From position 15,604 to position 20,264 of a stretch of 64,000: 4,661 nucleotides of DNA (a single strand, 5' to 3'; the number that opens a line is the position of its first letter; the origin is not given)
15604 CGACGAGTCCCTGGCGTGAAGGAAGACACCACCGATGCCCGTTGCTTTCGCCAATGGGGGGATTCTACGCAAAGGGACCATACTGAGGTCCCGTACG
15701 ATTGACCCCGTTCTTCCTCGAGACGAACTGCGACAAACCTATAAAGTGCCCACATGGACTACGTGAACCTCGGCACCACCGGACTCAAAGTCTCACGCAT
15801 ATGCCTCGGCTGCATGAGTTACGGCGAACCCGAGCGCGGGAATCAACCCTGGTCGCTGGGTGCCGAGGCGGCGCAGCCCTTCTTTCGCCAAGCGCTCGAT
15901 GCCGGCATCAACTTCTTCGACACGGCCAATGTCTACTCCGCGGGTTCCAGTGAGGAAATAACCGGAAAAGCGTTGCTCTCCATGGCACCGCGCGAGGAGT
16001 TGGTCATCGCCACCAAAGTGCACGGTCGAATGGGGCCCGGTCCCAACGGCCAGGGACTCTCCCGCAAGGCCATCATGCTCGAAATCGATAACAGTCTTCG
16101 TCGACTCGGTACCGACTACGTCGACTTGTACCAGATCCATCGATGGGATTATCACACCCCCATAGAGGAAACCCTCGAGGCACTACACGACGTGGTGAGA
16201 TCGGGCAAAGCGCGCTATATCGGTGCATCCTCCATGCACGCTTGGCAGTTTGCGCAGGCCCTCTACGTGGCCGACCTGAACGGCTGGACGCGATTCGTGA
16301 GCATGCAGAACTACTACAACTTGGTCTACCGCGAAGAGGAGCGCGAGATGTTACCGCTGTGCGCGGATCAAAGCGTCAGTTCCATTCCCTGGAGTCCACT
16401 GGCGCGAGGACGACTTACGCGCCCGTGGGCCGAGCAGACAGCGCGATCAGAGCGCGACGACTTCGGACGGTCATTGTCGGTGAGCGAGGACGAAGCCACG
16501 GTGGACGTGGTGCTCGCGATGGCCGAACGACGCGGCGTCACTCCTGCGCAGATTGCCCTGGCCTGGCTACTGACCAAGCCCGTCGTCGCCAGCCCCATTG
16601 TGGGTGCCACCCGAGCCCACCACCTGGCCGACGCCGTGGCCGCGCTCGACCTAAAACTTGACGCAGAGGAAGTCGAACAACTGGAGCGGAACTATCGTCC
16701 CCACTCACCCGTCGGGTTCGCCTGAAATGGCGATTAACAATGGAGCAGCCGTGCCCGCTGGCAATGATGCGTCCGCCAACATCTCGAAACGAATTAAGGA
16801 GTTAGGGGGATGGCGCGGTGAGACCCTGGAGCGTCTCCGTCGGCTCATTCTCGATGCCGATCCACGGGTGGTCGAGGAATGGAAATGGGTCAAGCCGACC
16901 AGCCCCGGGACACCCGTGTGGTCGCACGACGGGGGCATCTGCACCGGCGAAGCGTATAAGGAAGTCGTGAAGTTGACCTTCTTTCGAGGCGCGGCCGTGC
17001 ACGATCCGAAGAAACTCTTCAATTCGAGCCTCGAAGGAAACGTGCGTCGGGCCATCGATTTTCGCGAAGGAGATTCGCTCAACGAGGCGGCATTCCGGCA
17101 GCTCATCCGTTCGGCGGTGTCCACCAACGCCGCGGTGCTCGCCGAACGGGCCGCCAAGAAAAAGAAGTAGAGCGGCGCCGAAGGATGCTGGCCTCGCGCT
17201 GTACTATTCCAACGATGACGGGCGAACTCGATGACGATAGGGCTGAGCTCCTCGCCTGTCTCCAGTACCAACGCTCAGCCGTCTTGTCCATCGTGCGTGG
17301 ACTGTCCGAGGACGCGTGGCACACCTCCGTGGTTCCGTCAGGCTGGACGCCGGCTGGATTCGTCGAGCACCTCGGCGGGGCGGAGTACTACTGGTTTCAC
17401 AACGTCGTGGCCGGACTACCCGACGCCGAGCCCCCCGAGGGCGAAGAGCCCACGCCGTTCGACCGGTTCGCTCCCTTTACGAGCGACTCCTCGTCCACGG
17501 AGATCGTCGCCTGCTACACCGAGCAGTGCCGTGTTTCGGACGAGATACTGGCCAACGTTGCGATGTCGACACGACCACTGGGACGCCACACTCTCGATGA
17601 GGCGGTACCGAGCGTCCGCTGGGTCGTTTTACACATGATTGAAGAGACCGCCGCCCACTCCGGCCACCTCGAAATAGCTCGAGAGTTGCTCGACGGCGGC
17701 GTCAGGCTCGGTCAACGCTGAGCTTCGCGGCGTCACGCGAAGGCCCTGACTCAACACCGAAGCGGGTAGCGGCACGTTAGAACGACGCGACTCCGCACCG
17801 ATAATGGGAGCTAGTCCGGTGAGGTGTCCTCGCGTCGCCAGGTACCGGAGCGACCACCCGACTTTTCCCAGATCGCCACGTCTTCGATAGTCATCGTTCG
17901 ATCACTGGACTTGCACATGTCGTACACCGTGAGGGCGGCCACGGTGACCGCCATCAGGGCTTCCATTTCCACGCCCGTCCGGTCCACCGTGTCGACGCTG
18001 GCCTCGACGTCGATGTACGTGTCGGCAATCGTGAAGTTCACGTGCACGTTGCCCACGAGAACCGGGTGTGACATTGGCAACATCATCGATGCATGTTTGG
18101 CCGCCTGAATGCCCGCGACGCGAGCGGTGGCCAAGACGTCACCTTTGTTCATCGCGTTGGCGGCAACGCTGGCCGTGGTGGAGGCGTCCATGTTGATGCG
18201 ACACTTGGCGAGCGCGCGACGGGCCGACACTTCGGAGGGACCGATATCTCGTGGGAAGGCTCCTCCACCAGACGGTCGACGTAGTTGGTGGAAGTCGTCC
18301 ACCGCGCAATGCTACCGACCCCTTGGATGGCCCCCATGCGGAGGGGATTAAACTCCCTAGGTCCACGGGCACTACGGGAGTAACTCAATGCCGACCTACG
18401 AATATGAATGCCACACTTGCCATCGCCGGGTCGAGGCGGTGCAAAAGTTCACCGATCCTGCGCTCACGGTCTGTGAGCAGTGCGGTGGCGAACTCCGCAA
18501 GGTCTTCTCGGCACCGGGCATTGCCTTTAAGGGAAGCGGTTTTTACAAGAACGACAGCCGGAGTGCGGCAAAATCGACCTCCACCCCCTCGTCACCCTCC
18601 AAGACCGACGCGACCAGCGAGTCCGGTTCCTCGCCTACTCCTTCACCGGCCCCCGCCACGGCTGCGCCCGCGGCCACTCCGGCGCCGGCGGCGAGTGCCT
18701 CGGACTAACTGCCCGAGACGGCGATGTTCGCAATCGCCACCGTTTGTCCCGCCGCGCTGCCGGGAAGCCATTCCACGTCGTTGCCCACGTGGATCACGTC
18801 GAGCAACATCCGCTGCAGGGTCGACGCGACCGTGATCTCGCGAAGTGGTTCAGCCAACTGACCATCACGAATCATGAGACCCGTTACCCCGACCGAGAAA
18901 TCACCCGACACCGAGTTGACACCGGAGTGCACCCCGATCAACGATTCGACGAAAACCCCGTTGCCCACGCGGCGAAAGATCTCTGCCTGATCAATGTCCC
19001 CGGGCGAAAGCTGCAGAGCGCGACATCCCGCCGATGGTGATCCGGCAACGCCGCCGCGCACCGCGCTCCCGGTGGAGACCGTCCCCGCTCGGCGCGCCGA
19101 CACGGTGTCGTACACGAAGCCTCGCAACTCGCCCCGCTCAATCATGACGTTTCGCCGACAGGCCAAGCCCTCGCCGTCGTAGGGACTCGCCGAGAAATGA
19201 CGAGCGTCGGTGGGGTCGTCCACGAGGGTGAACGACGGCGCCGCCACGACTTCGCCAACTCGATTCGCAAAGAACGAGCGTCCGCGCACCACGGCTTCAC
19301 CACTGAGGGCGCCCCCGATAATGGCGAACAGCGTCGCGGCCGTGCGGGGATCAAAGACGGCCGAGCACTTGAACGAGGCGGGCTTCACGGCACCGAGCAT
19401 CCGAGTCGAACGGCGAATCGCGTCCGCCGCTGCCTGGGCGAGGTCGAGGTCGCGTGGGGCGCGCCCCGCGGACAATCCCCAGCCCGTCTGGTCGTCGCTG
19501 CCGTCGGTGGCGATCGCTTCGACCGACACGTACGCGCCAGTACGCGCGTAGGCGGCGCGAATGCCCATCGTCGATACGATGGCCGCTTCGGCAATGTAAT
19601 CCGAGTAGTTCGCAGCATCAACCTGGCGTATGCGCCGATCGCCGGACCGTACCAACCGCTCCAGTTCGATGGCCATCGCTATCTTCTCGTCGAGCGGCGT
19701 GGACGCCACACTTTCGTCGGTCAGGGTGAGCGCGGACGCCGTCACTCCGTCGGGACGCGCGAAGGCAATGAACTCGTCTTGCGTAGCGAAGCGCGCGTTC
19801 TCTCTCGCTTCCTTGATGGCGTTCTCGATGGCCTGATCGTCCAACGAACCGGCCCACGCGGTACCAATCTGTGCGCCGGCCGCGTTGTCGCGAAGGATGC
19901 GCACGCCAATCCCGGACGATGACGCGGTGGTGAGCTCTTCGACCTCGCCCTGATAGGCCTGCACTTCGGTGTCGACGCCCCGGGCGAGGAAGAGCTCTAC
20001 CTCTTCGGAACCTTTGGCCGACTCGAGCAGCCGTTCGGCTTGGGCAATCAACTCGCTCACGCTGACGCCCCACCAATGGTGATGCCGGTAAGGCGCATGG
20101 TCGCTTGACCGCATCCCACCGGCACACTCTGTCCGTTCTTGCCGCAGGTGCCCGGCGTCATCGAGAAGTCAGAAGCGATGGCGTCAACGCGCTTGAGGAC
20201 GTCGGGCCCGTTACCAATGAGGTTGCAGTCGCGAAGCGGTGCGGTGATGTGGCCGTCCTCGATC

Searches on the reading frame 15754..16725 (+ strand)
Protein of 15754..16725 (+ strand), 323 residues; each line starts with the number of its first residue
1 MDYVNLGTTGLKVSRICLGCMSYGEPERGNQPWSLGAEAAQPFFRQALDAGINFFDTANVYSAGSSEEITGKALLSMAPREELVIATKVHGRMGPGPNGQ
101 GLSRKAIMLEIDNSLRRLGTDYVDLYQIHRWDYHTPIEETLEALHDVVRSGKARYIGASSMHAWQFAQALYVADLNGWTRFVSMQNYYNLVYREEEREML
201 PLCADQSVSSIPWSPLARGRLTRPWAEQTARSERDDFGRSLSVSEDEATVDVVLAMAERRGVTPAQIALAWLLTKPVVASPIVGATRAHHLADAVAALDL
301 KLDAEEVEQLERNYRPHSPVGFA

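Call 44: search_protein_families(library=pfam, proteins=[window:15754-16725:+], max_evalue=0.00001)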
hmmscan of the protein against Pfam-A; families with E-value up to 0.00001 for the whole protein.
window:15754-16725:+ (323 aa): 1 family
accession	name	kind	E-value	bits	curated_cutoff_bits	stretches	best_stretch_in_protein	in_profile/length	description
PF00248.27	Aldo_ket_red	-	1.2e-77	261.4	24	1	15-312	1-288/291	Aldo/keto reductase family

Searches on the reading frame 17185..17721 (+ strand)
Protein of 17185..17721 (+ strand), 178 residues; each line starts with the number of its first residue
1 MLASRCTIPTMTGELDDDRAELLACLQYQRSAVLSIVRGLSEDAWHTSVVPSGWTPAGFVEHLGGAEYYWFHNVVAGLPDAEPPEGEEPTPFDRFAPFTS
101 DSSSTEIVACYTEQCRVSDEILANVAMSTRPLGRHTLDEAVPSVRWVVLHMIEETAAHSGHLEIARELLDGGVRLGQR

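Call 44: search_protein_families(library=pfam, proteins=[window:17185-17721:+], max_evalue=0.00001)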
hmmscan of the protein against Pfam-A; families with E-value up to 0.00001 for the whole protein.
window:17185-17721:+ (178 aa): 2 families
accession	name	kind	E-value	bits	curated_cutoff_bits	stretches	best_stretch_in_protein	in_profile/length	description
PF04978.18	MST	-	1.6e-33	116.7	27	1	22-171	2-149/149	Mycothiol-S-transferase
PF12867.12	DinB_2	-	1.1e-08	36.1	24.8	1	27-160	3-126/128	DinB superfamily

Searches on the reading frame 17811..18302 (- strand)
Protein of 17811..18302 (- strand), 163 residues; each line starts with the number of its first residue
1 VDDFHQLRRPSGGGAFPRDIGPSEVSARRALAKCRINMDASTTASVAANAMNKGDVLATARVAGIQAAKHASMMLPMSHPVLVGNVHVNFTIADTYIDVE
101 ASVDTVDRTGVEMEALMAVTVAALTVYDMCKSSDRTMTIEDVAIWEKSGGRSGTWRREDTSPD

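Call 44: search_protein_families(library=pfam, proteins=[window:17811-18302:-], max_evalue=0.00001)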
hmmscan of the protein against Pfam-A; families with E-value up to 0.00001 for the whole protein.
window:17811-18302:- (163 aa): 1 family
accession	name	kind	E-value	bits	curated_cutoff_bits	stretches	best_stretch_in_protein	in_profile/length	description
PF01967.27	MoaC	-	6.5e-46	156.1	27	1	19-150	3-136/136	MoaC family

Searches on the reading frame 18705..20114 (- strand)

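Call 44: search_protein_families(library=pfam, proteins=[window:18705-20114:-], max_evalue=0.00001)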
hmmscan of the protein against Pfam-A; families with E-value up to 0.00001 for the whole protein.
window:18705-20114:- (469 aa): 3 families
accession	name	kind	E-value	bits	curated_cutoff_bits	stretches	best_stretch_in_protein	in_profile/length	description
PF19289.4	PmbA_TldD_3rd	-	1.2e-61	208.2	22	1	249-468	3-220/220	PmbA/TldA metallopeptidase C-terminal domain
PF19290.4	PmbA_TldD_2nd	-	2.8e-14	53.9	20.9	1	137-240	4-109/109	PmbA/TldA metallopeptidase central domain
PF01523.21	PmbA_TldD_1st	-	4.3e-10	40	20.9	1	39-107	1-65/65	PmbA/TldA metallopeptidase domain 1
